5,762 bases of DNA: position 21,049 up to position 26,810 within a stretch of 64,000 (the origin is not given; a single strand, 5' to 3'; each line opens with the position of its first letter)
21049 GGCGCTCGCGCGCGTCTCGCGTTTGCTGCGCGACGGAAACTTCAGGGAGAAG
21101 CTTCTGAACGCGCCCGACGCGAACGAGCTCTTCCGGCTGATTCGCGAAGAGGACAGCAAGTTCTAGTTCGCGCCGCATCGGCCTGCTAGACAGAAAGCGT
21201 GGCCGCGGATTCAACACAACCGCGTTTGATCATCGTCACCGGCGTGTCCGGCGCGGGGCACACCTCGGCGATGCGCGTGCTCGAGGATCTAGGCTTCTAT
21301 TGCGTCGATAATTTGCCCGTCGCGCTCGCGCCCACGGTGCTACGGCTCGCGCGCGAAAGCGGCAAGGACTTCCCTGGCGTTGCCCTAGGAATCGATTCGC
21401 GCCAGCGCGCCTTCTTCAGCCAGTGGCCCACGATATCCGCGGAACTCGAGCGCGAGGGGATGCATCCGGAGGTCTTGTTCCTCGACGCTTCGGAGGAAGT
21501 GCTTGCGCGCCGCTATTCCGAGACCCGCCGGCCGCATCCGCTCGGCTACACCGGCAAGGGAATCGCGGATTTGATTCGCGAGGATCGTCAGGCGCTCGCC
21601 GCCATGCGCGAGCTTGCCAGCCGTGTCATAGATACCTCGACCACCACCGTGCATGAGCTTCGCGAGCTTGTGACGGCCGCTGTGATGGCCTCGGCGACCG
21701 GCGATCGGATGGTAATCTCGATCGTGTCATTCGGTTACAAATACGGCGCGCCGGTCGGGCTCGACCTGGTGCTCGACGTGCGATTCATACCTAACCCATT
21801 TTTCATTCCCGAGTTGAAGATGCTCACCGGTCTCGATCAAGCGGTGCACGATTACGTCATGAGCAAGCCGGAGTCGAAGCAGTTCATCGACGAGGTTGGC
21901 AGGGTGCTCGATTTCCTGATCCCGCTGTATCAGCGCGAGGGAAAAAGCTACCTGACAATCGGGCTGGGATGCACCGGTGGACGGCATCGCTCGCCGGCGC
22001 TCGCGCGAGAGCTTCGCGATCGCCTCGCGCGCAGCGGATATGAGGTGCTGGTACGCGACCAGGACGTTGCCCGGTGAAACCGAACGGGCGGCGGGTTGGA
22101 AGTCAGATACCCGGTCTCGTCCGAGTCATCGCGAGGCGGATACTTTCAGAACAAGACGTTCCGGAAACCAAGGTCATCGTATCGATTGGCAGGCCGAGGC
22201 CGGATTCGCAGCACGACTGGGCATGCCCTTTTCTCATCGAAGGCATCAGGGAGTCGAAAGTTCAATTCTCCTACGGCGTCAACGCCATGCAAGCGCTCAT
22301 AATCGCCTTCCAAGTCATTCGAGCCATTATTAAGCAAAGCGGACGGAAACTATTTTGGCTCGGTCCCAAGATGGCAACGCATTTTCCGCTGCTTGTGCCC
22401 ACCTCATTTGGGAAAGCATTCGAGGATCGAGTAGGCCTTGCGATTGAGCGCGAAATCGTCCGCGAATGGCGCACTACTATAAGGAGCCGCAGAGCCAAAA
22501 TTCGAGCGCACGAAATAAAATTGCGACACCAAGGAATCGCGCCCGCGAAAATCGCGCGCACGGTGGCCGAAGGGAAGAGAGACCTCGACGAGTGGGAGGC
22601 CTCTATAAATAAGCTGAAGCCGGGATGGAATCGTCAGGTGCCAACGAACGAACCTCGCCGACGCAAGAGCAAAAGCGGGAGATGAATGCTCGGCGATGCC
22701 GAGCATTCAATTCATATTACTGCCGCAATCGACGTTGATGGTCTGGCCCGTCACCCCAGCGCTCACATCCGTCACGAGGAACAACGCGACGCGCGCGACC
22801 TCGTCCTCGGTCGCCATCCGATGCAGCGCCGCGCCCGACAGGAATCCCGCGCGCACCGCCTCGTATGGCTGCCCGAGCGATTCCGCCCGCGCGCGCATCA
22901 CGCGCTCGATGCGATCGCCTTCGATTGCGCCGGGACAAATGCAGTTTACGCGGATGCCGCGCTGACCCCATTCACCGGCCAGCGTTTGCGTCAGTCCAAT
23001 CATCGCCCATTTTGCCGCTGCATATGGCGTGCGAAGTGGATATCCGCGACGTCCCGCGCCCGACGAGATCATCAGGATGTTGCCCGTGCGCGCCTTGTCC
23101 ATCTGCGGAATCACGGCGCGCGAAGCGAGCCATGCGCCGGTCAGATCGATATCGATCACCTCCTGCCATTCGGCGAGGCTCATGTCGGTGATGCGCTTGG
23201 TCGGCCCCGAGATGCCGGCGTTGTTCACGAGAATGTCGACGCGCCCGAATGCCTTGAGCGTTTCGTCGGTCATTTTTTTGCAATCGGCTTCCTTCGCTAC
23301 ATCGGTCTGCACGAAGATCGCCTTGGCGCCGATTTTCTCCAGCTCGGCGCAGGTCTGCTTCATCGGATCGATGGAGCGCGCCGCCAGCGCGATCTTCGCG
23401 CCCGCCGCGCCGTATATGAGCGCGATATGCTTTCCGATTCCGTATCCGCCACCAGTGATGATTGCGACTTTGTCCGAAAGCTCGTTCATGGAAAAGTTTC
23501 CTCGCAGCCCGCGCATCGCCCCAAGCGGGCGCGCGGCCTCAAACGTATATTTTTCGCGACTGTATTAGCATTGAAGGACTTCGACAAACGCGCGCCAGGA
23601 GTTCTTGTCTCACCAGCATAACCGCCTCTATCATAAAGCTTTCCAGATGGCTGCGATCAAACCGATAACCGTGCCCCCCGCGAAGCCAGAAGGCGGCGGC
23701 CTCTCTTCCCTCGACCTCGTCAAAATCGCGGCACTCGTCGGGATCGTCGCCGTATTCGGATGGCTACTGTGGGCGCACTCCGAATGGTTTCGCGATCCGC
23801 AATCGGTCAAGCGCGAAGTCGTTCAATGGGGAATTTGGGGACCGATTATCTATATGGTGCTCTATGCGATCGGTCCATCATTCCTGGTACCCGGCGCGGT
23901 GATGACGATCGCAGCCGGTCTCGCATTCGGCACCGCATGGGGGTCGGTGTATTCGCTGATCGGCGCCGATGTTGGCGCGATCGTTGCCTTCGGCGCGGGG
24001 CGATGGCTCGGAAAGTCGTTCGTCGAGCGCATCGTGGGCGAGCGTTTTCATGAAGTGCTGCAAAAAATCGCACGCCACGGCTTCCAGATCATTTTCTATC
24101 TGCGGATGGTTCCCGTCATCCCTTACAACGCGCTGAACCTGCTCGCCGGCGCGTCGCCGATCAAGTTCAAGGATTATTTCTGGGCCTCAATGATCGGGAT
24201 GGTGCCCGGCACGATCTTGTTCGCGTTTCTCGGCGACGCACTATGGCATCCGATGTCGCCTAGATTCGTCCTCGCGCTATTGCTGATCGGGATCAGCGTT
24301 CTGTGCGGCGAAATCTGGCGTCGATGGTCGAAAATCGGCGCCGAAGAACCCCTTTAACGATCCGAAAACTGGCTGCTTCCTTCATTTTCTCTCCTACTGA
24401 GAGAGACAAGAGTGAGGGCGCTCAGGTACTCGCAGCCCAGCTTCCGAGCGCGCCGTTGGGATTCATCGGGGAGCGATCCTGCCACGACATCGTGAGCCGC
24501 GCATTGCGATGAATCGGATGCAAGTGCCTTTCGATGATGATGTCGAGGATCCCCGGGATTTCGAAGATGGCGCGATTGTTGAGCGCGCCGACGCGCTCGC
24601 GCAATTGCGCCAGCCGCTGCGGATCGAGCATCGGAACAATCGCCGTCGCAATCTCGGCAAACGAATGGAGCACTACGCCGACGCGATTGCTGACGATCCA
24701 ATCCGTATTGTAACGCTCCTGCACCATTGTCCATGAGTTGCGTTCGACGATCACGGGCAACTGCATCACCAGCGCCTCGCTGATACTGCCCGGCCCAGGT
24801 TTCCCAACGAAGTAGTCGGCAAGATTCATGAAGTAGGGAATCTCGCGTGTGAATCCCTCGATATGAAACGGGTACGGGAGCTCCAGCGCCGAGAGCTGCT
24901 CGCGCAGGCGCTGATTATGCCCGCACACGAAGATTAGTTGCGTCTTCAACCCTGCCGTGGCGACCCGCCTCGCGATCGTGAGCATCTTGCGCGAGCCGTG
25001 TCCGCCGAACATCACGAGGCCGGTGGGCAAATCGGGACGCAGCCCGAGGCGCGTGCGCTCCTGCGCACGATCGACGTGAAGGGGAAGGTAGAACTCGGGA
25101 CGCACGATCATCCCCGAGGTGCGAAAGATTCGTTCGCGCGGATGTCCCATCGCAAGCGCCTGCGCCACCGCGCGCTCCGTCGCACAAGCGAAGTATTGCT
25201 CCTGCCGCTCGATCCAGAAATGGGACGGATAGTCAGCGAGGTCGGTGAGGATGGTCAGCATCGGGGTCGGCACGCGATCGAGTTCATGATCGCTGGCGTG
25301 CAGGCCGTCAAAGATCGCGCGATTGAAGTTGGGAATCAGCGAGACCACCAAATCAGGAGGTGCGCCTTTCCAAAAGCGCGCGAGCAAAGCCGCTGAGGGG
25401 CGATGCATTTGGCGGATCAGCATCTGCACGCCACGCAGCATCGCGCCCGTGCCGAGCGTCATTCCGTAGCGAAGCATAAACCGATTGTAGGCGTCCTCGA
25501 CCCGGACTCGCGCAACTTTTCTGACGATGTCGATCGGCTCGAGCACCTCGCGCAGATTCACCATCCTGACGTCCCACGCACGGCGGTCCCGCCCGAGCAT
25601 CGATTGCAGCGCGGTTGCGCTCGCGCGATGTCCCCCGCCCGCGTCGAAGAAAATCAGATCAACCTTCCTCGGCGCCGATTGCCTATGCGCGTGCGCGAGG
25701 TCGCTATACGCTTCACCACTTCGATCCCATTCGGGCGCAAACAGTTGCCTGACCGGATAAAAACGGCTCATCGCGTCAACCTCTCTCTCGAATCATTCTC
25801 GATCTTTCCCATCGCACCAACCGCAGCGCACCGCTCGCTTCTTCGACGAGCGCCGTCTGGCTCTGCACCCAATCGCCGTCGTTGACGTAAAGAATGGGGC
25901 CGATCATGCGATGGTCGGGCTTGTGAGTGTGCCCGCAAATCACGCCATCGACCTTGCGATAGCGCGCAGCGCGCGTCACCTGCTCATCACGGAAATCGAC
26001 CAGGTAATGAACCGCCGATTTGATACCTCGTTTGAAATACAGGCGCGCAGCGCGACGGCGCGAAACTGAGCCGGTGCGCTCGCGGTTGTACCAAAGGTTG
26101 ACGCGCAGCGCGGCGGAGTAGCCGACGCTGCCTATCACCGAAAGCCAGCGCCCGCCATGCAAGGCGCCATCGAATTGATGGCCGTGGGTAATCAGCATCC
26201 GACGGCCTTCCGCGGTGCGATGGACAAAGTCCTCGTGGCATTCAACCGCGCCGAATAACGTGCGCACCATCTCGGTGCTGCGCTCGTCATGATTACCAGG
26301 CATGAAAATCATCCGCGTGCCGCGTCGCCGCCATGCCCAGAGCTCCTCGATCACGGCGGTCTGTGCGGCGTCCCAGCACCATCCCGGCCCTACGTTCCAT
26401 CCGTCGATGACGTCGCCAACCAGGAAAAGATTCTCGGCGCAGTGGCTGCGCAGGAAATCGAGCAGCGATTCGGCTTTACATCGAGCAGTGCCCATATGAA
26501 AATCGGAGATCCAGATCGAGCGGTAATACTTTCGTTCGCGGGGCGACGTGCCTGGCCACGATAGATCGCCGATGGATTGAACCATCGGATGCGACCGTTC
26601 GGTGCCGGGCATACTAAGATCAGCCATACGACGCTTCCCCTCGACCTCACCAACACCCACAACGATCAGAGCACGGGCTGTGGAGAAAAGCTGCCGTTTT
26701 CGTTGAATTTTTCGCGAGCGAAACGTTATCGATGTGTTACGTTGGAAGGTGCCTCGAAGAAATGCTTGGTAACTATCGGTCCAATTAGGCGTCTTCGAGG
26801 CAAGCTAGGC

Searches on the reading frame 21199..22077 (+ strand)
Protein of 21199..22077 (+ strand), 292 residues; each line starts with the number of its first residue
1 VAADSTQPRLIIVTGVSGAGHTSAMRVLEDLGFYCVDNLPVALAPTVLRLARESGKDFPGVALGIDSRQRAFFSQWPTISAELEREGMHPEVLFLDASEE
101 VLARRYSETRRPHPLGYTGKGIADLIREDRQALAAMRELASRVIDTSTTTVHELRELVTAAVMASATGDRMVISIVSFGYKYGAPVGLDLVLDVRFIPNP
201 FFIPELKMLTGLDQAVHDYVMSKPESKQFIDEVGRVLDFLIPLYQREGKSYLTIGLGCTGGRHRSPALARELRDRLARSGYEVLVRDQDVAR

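Call 48: search_protein_families(library=pfam, proteins=[window:21199-22077:+], max_evalue=0.00001)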
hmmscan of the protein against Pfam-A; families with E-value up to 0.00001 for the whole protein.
window:21199-22077:+ (292 aa): 2 families
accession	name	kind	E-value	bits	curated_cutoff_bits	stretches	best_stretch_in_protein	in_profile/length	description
PF22740.1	PapZ_C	-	9.8e-43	145.6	27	1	171-290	1-120/121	RapZ C-terminal domain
PF03668.21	RapZ-like_N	-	1.1e-41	142.6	25.4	1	10-162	3-154/158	RapZ-like N-terminal domain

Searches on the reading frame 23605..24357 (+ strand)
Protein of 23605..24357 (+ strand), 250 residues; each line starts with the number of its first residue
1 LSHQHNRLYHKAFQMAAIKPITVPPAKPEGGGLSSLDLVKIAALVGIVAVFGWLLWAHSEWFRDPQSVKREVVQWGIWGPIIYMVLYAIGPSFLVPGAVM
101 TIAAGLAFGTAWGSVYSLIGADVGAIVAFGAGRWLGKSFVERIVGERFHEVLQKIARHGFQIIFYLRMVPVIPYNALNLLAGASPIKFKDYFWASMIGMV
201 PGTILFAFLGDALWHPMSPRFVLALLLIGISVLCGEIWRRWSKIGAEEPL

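Call 48: search_protein_families(library=pfam, proteins=[window:23605-24357:+], max_evalue=0.00001)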
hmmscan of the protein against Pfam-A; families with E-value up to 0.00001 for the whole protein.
window:23605-24357:+ (250 aa): 1 family
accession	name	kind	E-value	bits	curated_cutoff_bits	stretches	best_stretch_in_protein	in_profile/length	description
PF09335.16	VTT_dom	-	1.8e-28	99.9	33.9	1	95-211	1-122/123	VTT domain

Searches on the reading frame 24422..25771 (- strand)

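Call 48: search_protein_families(library=pfam, proteins=[window:24422-25771:-], max_evalue=0.00001)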
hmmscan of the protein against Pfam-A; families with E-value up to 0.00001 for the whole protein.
window:24422-25771:- (449 aa): 0 families

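Call 79: search_protein_families(library=ncbifam, proteins=[window:24422-25771:-], max_evalue=0.00001)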
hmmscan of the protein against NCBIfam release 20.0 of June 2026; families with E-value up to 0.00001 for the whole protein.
window:24422-25771:- (449 aa): 2 families
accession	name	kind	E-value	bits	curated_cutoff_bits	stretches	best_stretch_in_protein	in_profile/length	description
NF010135.0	PRK13609.1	equivalog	5e-23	81.7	500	1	128-415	94-368/388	diglucosyl diacylglycerol synthase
NF010134.0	PRK13608.1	equivalog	2e-12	46.8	557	1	170-379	129-333/391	diglucosyl diacylglycerol synthase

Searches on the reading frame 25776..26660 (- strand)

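Call 48: search_protein_families(library=pfam, proteins=[window:25776-26660:-], max_evalue=0.00001)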
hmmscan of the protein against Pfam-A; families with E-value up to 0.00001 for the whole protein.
window:25776-26660:- (294 aa): 2 families
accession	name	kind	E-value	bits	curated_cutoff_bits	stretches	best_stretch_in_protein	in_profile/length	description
PF12850.12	Metallophos_2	-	1.5e-12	48.3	27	0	221-269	92-140/154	Calcineurin-like phosphoesterase superfamily domain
PF00149.33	Metallophos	-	2.6e-10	41.5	21.5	1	49-248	4-191/191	Calcineurin-like phosphoesterase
